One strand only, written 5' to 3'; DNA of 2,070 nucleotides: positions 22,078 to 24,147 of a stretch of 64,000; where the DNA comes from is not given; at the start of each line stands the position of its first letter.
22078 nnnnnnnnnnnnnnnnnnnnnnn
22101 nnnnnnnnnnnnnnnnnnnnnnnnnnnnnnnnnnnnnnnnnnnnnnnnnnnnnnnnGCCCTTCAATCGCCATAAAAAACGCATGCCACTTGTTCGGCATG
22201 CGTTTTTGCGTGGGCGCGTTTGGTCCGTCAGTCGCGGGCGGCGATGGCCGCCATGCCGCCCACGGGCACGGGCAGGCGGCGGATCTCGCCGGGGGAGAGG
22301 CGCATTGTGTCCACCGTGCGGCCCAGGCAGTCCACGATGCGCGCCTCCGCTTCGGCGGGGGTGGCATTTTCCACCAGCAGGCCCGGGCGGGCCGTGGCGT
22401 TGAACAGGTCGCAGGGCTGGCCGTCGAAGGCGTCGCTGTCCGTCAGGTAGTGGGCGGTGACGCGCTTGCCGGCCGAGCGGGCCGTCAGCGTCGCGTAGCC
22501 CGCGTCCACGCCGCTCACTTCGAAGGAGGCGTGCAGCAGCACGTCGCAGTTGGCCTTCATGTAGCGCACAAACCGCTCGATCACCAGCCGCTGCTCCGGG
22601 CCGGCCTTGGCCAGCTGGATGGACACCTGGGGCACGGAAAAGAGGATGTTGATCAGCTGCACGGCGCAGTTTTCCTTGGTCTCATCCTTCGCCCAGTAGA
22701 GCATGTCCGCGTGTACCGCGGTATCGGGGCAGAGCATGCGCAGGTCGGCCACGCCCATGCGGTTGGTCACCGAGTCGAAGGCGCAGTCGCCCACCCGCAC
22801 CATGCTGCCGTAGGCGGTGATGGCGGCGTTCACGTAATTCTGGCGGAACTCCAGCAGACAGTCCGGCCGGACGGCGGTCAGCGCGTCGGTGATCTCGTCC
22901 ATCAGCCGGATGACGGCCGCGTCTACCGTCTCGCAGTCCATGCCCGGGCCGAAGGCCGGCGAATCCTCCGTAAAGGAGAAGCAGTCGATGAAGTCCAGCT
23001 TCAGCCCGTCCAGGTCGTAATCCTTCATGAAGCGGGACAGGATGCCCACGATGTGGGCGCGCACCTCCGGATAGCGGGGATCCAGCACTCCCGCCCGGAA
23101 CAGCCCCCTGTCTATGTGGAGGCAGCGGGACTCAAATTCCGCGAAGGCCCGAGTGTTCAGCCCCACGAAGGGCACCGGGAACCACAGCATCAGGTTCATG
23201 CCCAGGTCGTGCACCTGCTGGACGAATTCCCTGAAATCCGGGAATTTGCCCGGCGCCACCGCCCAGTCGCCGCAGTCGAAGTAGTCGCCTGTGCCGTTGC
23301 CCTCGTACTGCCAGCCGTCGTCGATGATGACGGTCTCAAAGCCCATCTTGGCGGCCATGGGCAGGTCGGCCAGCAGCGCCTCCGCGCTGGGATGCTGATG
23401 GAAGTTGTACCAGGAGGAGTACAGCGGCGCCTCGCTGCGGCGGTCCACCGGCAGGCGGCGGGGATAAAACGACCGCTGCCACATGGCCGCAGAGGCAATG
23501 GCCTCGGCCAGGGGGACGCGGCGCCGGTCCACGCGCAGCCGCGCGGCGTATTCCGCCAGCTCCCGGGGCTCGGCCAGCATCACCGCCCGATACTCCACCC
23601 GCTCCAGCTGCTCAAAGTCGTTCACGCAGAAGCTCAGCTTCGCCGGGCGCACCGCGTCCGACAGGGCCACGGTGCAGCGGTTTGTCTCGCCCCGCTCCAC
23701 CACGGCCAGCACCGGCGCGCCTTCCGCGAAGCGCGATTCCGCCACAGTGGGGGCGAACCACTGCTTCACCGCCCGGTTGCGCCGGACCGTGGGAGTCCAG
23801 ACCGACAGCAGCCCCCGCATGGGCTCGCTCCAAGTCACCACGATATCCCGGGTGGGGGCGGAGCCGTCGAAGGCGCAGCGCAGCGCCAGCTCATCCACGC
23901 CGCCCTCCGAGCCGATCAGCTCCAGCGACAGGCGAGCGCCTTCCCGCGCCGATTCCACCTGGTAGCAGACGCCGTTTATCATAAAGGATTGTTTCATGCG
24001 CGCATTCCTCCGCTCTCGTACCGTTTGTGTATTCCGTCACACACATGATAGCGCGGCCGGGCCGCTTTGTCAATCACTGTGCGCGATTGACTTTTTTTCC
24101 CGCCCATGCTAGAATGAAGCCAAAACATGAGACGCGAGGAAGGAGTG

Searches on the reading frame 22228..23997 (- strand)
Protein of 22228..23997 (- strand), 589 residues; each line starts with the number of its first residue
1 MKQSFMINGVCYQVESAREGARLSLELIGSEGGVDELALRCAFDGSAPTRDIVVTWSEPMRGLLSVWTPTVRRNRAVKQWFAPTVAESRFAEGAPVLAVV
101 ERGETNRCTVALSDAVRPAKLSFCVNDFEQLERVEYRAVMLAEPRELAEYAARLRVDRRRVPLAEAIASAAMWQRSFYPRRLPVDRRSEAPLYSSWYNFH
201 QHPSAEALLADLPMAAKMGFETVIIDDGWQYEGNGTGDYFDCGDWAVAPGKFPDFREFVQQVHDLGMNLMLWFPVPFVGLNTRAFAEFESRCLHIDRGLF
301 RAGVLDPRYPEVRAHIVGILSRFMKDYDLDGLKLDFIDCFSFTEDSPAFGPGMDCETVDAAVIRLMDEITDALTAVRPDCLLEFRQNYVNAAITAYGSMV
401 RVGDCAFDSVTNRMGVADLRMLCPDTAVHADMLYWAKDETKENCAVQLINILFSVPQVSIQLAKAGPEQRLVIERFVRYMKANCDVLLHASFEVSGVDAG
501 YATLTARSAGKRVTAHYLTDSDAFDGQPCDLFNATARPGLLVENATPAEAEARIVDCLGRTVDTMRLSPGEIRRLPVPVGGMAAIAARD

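Call 74: search_protein_families(library=pfam, proteins=[window:22228-23997:-], max_evalue=0.001)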
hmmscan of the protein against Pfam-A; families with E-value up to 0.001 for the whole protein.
window:22228-23997:- (589 aa): 3 families
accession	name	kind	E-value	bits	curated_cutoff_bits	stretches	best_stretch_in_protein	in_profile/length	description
PF02065.24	Melibiase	-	1.6e-12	47.5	27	1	204-381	56-234/347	Melibiase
PF01055.32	Glyco_hydro_31_2nd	-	0.00014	21.8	23.5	1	216-346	34-165/328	Glycosyl hydrolases family 31 TIM-barrel domain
PF02638.21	GHL10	-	0.00016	21.3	27.9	1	259-344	76-168/311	Glycosyl hydrolase-like 10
